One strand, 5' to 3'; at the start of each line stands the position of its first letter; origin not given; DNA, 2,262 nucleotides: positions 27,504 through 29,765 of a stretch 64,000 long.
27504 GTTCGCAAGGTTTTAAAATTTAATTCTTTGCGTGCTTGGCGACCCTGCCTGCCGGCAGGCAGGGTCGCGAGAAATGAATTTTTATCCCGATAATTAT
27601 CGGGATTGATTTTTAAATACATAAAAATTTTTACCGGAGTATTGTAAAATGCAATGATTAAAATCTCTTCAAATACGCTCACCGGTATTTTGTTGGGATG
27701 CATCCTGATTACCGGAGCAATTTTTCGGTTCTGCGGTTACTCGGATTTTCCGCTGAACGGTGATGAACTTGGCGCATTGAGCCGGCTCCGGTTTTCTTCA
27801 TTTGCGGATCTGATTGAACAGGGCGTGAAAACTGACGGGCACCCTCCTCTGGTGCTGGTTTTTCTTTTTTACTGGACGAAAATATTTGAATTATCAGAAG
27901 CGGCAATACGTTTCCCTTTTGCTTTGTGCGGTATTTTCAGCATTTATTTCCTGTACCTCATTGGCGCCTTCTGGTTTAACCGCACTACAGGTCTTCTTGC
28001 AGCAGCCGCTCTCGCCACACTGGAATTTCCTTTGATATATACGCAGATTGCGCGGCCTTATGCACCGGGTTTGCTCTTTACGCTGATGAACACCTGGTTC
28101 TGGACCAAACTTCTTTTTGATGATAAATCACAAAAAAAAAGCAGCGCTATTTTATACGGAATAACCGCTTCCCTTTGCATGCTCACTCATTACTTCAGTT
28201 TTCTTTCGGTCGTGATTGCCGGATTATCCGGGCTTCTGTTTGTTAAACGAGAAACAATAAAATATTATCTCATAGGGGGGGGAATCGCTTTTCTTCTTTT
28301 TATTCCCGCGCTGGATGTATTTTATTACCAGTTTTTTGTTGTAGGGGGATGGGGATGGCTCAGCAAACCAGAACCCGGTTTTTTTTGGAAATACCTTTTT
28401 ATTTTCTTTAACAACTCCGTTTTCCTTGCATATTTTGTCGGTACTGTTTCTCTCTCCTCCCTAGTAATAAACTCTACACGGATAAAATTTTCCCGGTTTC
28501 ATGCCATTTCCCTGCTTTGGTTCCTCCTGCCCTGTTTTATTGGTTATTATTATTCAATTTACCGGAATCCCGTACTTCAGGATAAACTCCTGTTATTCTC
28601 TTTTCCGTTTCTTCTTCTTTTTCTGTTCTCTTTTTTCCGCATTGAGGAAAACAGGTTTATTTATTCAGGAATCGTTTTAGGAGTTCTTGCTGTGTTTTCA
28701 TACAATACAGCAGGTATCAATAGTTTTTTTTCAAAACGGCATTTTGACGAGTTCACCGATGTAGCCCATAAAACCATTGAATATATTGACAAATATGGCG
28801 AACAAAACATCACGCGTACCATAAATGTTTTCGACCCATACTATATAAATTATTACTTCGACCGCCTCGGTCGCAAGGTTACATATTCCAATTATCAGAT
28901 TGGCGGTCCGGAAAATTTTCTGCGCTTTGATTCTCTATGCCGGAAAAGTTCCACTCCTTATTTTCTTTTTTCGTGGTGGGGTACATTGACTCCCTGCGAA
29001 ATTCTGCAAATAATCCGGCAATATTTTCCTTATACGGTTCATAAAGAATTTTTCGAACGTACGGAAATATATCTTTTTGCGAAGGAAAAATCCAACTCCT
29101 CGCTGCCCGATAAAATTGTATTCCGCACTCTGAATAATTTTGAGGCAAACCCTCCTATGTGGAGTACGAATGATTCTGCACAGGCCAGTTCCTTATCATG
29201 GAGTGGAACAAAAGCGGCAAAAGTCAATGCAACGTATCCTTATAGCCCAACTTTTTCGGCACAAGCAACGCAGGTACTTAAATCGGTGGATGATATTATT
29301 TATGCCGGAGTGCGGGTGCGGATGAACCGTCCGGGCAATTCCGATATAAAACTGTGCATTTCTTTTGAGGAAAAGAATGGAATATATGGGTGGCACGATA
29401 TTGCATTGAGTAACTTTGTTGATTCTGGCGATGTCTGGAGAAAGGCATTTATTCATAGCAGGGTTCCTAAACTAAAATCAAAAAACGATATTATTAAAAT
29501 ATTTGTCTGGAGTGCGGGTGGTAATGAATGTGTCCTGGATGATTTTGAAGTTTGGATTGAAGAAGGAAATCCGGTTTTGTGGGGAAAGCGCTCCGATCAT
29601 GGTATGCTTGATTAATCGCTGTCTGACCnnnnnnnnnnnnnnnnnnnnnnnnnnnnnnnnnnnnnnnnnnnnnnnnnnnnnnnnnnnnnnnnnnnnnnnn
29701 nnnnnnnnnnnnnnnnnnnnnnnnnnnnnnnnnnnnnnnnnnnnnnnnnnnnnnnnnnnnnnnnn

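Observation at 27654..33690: Three tandem paralogous GT-C (PMT/ArnT-like) membrane glycosyltransferases, each with a conserved soluble C-terminal domain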

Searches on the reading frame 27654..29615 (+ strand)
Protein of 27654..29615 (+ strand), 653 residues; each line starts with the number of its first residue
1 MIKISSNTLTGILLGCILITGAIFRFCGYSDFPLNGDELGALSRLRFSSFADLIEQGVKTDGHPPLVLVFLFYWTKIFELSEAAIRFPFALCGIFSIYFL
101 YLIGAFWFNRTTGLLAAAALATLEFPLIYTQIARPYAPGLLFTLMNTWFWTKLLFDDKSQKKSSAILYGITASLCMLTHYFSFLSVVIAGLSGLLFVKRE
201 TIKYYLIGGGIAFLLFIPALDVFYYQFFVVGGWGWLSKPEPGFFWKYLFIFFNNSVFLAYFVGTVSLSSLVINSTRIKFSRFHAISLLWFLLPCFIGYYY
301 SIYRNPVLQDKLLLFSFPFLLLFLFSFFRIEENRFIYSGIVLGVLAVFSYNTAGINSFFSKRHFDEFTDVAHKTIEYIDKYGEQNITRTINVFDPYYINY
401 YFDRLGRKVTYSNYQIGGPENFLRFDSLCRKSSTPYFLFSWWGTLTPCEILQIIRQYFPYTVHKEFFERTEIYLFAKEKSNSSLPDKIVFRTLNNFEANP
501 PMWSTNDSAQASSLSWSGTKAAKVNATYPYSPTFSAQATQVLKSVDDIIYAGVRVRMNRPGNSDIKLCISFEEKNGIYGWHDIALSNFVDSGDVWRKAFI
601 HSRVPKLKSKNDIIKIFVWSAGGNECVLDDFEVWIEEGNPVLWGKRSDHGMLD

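Call 4: search_protein_families(library=pfam, proteins=[window:27654-29615:+], max_evalue=1)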
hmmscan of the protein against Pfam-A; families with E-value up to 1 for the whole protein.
window:27654-29615:+ (653 aa): 1 family
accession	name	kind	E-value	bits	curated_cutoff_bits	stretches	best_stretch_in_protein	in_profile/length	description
PF13231.12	PMT_2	-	2.2e-15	57.7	26.1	1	63-220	2-158/160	Dolichyl-phosphate-mannose-protein mannosyltransferase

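Call 5: search_protein_families(library=ncbifam, proteins=[window:27654-29615:+], max_evalue=1)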
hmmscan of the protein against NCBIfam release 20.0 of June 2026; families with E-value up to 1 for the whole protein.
window:27654-29615:+ (653 aa): 1 family
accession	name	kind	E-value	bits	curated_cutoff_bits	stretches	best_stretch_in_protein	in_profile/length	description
NF052499.1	MnslTaseMT1671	equivalog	0.0006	18.4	900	1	66-341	81-361/523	mannosyltransferase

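Call 8: find_homologous_proteins(query=window:27654-29615:+)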
Query window:27654-29615:+ (653 aa): 148 proteins with E <= 0.001 among 8000 candidates; the best 120 are listed.
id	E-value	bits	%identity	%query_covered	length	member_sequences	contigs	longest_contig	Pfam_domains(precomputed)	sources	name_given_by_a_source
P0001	0.0e+0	1505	100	100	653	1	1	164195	PF13231.13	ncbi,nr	ncbi:MAG: glycosyltransferase family 39 protein [Bacteroidetes bacterium]|nr:glycosyltransferase fam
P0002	7.4e-274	928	63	97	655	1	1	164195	PF13231.13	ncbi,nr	ncbi:MAG: glycosyltransferase family 39 protein [Bacteroidetes bacterium]|nr:glycosyltransferase fam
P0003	2.1e-138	481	42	95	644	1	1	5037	PF13231.13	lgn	-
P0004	4.5e-138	480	38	96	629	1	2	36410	PF13231.13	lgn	-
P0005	4.2e-134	467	38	97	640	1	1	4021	PF13231.13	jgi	jgi:uncharacterized membrane protein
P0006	1.4e-133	465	36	100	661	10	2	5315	PF13231.13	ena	-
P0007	4.8e-132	460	34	98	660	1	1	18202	PF13231.13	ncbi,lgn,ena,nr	ncbi:MAG: hypothetical protein COB85_00340 [Bacteroidetes bacterium]|nr:MAG: hypothetical protein CO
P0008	1.2e-131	459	37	98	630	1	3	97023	PF13231.13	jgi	jgi:hypothetical protein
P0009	2.1e-131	458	38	93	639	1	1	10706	PF13231.13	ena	-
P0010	1.8e-130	455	39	97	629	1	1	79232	PF13231.13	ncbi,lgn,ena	-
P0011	1.1e-129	452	39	96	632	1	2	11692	PF13231.13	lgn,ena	-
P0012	3.0e-128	447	36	99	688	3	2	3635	PF13231.13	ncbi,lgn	-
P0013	3.1e-128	447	38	97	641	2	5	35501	PF13231.13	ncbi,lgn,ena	-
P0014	9.3e-128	446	37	94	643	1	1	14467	PF02366.25,PF13231.13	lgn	-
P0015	1.8e-127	445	38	95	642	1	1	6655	PF13231.13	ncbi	-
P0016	2.0e-126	441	38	96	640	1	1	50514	PF13231.13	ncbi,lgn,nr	ncbi:MAG: glycosyltransferase family 39 protein [Bacteroidetes bacterium]|nr:glycosyltransferase fam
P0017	1.4e-124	435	38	96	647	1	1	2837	PF13231.13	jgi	jgi:dolichyl-phosphate-mannose-protein mannosyltransferase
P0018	1.7e-122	428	37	95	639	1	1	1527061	PF13231.13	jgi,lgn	jgi:hypothetical protein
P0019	1.5e-121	425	37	95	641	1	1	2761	PF13231.13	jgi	jgi:hypothetical protein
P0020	1.1e-119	419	36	96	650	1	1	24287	PF13231.13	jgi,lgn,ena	-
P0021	6.6e-118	413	37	97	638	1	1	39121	PF13231.13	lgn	-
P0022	2.6e-117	411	35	97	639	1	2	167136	PF13231.13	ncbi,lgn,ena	-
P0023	3.7e-117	411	36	96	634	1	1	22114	PF13231.13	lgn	-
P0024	5.5e-116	407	36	95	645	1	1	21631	PF13231.13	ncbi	-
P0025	1.8e-114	402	35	95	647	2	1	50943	PF13231.13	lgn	-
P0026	1.8e-114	402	36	94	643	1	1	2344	PF13231.13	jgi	jgi:hypothetical protein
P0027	2.1e-114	402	36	94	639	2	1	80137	PF13231.13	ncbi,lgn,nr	ncbi:MAG: glycosyltransferase family 39 protein [Bacteroidetes bacterium]|nr:glycosyltransferase fam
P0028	1.3e-113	399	35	94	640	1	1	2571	PF13231.13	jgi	jgi:hypothetical protein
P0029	1.5e-113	399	33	97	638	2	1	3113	PF13231.13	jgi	jgi:hypothetical protein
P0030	3.0e-113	398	35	94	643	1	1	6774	PF13231.13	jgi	-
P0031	6.4e-113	397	36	95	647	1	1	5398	PF13231.13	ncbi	-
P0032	1.8e-112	395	37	94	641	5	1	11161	PF13231.13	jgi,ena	jgi:hypothetical protein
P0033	9.0e-112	393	35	95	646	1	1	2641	PF13231.13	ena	-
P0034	2.3e-111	391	35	95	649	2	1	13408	PF13231.13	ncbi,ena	-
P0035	1.5e-110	389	36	96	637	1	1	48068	PF13231.13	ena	-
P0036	1.9e-110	388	35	95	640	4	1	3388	PF13231.13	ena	-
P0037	3.2e-110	388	42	74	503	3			PF13231.13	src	-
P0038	5.3e-110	387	36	87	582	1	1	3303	PF13231.13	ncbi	ncbi:MAG: glycosyltransferase family 39 protein, partial [Bacteroidota bacterium]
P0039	1.5e-109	386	35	95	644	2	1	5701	PF13231.13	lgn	-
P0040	2.1e-109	385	34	95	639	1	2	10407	PF02366.25,PF13231.13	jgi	jgi:uncharacterized membrane protein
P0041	3.1e-109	384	35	94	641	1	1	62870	PF13231.13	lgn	-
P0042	5.6e-109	384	35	96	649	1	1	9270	PF13231.13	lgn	-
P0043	7.6e-109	383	35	97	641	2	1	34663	PF13231.13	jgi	jgi:hypothetical protein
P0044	5.8e-108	380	37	96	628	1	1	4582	PF13231.13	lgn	-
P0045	9.0e-108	380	33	93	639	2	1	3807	PF13231.13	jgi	jgi:hypothetical protein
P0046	1.3e-107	379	34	96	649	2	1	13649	PF13231.13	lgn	-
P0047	2.4e-107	378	35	95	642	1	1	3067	PF13231.13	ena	-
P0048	4.6e-107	377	36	96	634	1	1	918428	PF13231.13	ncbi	ncbi:MAG: glycosyltransferase family 39 protein [Lentimicrobium sp.]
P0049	1.4e-106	376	32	96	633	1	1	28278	PF13231.13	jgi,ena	-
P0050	2.1e-106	375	33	96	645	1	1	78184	PF13231.13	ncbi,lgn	ncbi:MAG: glycosyltransferase family 39 protein [Bacteroidia bacterium]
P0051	3.1e-105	371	34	96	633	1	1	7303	PF13231.13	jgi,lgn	-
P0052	1.6e-104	369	34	93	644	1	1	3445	PF13231.13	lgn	-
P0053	2.3e-104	368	33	94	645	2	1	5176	PF13231.13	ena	-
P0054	2.3e-104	368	34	95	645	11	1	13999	PF13231.13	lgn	-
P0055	3.9e-104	368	34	97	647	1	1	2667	PF13231.13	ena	-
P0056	8.3e-104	366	34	96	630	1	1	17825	PF13231.13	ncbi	ncbi:MAG: glycosyltransferase family 39 protein [Bacteroidota bacterium]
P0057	4.0e-101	358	35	95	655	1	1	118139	PF13231.13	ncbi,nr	ncbi:MAG: glycosyltransferase family 39 protein [Bacteroidetes bacterium]|nr:glycosyltransferase fam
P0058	1.3e-100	356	35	97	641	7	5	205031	PF13231.13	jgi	-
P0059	3.0e-100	355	33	96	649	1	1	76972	PF13231.13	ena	-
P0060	6.9e-100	354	35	95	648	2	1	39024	PF13231.13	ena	-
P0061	1.1e-99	353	34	91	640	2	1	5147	PF13231.13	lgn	-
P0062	1.6e-99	352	33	95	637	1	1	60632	PF13231.13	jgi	jgi:hypothetical protein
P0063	3.9e-99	351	31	99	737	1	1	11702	PF13231.13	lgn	-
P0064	1.8e-98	349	33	92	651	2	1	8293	PF13231.13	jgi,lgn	-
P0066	8.2e-98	347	33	98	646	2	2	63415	PF13231.13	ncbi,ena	-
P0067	5.0e-96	341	33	98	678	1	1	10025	PF13231.13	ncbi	-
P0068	1.5e-95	339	29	99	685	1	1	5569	PF13231.13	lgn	-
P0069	1.8e-94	336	38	76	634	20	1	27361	PF13231.13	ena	-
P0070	4.1e-94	334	32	96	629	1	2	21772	PF13231.13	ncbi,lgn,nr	ncbi:MAG: glycosyltransferase family 39 protein [Bacteroidales bacterium]|nr:glycosyltransferase fam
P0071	2.0e-93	332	32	97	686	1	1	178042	PF13231.13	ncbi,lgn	-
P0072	4.7e-93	331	37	74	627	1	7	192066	PF13231.13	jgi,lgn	-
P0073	5.9e-93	331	32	95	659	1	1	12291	PF13231.13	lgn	-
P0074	1.8e-92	329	34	95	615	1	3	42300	PF13231.13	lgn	-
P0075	3.7e-92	328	31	97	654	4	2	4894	PF13231.13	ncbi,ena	-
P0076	3.8e-92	328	33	96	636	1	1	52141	PF13231.13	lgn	-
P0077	1.9e-91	326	32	95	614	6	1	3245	PF13231.13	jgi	-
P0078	2.5e-91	325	31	97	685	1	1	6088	PF13231.13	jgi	jgi:hypothetical protein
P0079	2.6e-91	325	36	89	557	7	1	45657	PF13231.13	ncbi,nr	ncbi:MAG: glycosyltransferase family 39 protein [Bacteroidales bacterium]|nr:glycosyltransferase fam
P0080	4.2e-90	321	32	95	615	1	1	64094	PF13231.13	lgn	-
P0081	8.4e-90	320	31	97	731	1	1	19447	PF13231.13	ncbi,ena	-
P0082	1.2e-89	320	33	94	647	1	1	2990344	PF13231.13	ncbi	ncbi:MAG: glycosyltransferase family 39 protein [Arcticibacter sp.]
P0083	2.1e-89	319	33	94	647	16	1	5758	PF13231.13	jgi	-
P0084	2.2e-89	319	33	97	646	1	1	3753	PF13231.13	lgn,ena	-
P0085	4.0e-89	318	33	95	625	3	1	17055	PF13231.13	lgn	-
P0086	5.4e-89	318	32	95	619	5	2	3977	PF13231.13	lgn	-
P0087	1.0e-88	317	38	72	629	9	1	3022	PF13231.13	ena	-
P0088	1.2e-88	316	34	93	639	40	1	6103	PF13231.13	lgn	-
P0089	2.8e-88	315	32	99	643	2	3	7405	PF13231.13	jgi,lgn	jgi:uncharacterized membrane protein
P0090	3.2e-88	315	32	95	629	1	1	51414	PF13231.13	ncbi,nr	ncbi:MAG: glycosyltransferase family 39 protein [Flavobacteriales bacterium]|nr:glycosyltransferase 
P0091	7.3e-88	314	33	95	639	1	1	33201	PF13231.13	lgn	-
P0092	1.2e-87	313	31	96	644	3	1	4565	PF13231.13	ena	-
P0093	1.8e-87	313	31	95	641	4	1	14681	PF13231.13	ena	-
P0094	1.9e-87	312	31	94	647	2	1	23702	PF13231.13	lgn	-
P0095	6.7e-87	311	33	94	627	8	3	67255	PF13231.13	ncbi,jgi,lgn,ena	-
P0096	1.9e-86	309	30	99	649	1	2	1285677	PF13231.13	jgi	jgi:Dolichyl-phosphate-mannose-protein mannosyltransferase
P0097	2.9e-86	308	32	97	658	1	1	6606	PF13231.13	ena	-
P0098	5.8e-86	308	32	97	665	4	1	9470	PF13231.13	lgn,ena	-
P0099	3.0e-85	305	31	95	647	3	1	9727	PF13231.13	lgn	-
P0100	2.1e-84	302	30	95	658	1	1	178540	PF13231.13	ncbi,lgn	-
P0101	1.4e-83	300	31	97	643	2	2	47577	PF13231.13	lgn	-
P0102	3.3e-83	298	34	97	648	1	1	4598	PF13231.13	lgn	-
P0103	6.8e-83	297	32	97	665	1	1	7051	PF13231.13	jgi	jgi:hypothetical protein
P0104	1.7e-82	296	30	99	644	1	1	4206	PF13231.13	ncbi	-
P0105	6.5e-82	294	31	95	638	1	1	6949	PF13231.13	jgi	jgi:hypothetical protein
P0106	3.9e-81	292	42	58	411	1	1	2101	PF13231.13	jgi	-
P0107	4.7e-81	291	31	93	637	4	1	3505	PF13231.13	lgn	-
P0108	1.5e-80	290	31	97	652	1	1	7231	PF13231.13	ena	-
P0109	1.9e-80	289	31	97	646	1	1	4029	PF13231.13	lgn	-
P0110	2.6e-80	289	31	97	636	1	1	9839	PF13231.13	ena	-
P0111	1.0e-79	287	31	97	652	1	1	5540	PF13231.13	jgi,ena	-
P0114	1.7e-77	280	30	97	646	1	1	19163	PF13231.13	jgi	jgi:4-amino-4-deoxy-L-arabinose transferase-like glycosyltransferase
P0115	4.0e-77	278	31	97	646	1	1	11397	PF13231.13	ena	-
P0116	1.4e-76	277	29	96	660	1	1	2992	PF13231.13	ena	-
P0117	2.9e-75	272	32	96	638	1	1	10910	PF13231.13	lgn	-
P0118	7.5e-74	267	30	96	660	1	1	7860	PF13231.13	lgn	-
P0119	1.4e-73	267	30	95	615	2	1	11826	PF13231.13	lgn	-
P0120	4.0e-71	258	30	94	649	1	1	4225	PF13231.13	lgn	-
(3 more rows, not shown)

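Call 10: search_solved_structures(query=window:27654-29615:+, max_evalue=10, show_alignments=2)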
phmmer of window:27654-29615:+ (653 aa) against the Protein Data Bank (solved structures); distinct sequences matched with E-value up to 10: 0.

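Call 18: find_encoding_contigs(protein=P0018, flank=10000, max_places=2)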
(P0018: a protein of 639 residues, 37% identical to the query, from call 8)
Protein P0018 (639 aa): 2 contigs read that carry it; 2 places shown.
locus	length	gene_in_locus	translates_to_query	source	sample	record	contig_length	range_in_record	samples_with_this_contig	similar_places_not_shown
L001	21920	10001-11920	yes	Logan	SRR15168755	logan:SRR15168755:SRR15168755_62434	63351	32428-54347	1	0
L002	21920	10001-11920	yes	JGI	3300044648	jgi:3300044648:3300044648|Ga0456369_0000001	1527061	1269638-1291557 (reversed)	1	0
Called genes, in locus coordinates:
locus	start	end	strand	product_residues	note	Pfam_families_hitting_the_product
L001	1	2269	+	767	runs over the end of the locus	PF08447:PAS_3, PF00989:PAS, PF00989:PAS, PF08448:PAS_4, PF13426:PAS_9, PF08447:PAS_3, PF00512:HisKA, PF02518:HATPase_c, +4 more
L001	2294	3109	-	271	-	PF00891:Methyltransf_2, PF01209:Ubie_methyltran (faint), PF13489:Methyltransf_23, PF08241:Methyltransf_11, PF08242:Methyltransf_12, PF13649:Methyltransf_25, PF13847:Methyltransf_31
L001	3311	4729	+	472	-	PF02646:RmuC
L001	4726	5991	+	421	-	PF20094:GWxTD_dom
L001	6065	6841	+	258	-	PF08032:SpoU_sub_bind, PF00588:SpoU_methylase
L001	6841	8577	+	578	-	-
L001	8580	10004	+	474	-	-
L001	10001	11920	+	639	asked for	PF13231:PMT_2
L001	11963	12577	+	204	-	PF12081:GldM_1st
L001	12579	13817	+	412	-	PF00112:Peptidase_C1 (faint)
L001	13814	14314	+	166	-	PF19780:DUF6265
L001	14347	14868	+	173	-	PF03734:YkuD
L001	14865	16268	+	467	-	PF02417:Chromate_transp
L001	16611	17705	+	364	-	PF00989:PAS, PF13426:PAS_9 (weak), PF00512:HisKA, PF02518:HATPase_c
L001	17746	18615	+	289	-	PF14361:RsbRD_N, PF01740:STAS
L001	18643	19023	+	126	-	PF01740:STAS (weak)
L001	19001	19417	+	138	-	PF13581:HATPase_c_2 (weak), PF02518:HATPase_c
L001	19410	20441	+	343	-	PF13581:HATPase_c_2 (faint), PF07228:SpoIIE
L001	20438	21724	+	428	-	PF13581:HATPase_c_2, PF02518:HATPase_c, PF13589:HATPase_c_3 (faint), PF00512:HisKA, PF02518:HATPase_c, PF14501:HATPase_c_5 (weak)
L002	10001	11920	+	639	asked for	PF13231:PMT_2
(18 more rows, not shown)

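Call 19: find_encoding_contigs(protein=P0048, flank=10000, max_places=2)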
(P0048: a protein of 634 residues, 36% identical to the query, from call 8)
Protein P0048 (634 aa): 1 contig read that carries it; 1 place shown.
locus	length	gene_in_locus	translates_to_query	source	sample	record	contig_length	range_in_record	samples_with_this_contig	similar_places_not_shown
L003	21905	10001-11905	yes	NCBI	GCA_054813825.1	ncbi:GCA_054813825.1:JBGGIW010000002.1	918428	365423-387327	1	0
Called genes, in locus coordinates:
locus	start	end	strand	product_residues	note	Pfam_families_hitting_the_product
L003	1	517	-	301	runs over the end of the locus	PF00004:AAA (weak), PF07728:AAA_5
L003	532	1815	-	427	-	PF12894:ANAPC4_WD40 (faint), PF13570:Beta-prop_ACSF4 (faint), PF24807:WD40_CDC20-Fz (weak), PF25168:Beta-prop_WDR36-Utp21_2nd (weak), PF25173:Beta-prop_WDR3_1st, PF25174:Beta-prop_THOC3, PF24796:WDR55 (weak), PF24814:WD40_Prp19 (weak), +10 more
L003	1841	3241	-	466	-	-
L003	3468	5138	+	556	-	PF00158:Sigma54_activat, PF14532:Sigma54_activ_2, PF00004:AAA (weak), PF07728:AAA_5 (weak), PF25601:AAA_lid_14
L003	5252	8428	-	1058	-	PF00580:UvrD-helicase, PF13245:AAA_19 (faint), PF13361:UvrD_C, PF13538:UvrD_C_2 (faint)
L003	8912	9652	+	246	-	PF08032:SpoU_sub_bind, PF00588:SpoU_methylase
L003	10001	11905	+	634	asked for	PF13231:PMT_2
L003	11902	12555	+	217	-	-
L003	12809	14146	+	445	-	PF02812:ELFV_dehydrog_N, PF00208:ELFV_dehydrog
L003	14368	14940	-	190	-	PF05635:23S_rRNA_IVP (faint)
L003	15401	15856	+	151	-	PF02915:Rubrerythrin, PF13668:Ferritin_2 (weak)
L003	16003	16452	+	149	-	PF02915:Rubrerythrin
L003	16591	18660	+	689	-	PF07584:BatA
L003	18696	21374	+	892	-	PF00521:DNA_topoisoIV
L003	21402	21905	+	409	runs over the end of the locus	PF00753:Lactamase_B, PF19583:ODP, PF00258:Flavodoxin_1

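Call 20: find_encoding_contigs(protein=P0082, flank=10000, max_places=2)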
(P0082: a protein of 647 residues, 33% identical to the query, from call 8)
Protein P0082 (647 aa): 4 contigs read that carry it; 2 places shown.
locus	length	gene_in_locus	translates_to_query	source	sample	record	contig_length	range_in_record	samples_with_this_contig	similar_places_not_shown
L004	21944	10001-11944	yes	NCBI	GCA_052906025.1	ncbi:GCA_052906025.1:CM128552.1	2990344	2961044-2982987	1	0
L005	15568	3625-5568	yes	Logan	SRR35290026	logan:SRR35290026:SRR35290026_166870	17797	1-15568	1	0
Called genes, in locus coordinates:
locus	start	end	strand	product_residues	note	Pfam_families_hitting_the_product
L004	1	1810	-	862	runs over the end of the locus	PF13491:FtsK_4TM, PF17854:FtsK_alpha, PF01580:FtsK_SpoIIIE, PF09397:FtsK_gamma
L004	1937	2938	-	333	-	PF00044:Gp_dh_N, PF02800:Gp_dh_C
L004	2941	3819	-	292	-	PF16881:LIAS_N, PF04055:Radical_SAM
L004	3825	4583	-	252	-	-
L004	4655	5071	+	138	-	PF02566:OsmC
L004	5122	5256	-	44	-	-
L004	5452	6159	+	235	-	PF03167:UDG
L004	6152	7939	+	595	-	PF07244:POTRA (faint), PF03865:ShlB (faint), PF01103:Omp85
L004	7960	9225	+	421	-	PF20094:GWxTD_dom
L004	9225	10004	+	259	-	PF08032:SpoU_sub_bind, PF00588:SpoU_methylase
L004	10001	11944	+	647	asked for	PF13231:PMT_2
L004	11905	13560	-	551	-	PF07969:Amidohydro_3, PF01979:Amidohydro_1 (weak)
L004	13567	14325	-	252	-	PF00106:adh_short, PF02719:Polysacc_synt_2 (weak), PF08659:KR, PF13561:adh_short_C2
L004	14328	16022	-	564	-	PF00324:AA_permease, PF13520:AA_permease_2, PF13906:AA_permease_C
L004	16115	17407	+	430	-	-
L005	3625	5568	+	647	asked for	PF13231:PMT_2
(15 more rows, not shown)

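Call 21: predict_structure(alignment_id=A1)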
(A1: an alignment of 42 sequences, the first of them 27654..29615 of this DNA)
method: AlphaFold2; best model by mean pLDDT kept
length: 653 residues; sequences in the alignment: 42
mean_pLDDT: 91.5   pTM: 0.89
mean pLDDT of the five models: 91.5, 91.3, 91.0, 90.1, 89.7
residues with pLDDT >= 90: 513; 70-90: 112; 50-70: 22; < 50: 6
segments of 3 or more residues with pLDDT < 50: 1-6
pLDDT, mean of each block of 10 residues (from residue 1): 58 98 93 89 92 93 92 94 95 98 97 98 95 95 98 96 98 97 97 97 98 96 90 77 92 93 95 92 98 96 92 96 95 90 98 92 81 95 95 90 92 73 91 96 80 95 88 95 90 92 81 85 93 95 92 92 90 91 93 94 91 96 92 89 69 75
secondary structure, 60 per line:
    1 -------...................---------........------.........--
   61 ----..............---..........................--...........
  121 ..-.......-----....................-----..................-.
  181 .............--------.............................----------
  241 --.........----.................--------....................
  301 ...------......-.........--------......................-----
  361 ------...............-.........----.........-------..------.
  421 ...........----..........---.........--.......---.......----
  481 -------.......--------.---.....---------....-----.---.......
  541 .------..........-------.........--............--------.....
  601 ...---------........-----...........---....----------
elements in order: H8-26 H36-43 H50-58 H65-78 H82-107 H110-122 H124-130 H136-155 H161-178 H180-193 H202-230 H243-251 H256-272 H281-303 H310-315 H317-325 H334-355 H367-381 E386-391 H396-404 H420-431 E436-442 H449-457 E460-466 E470-476 E488-494 E521-524 E534-537 H538-541 E548-557 E565-573 E576-584 E596-603 E613-620 E626-636 H640-643
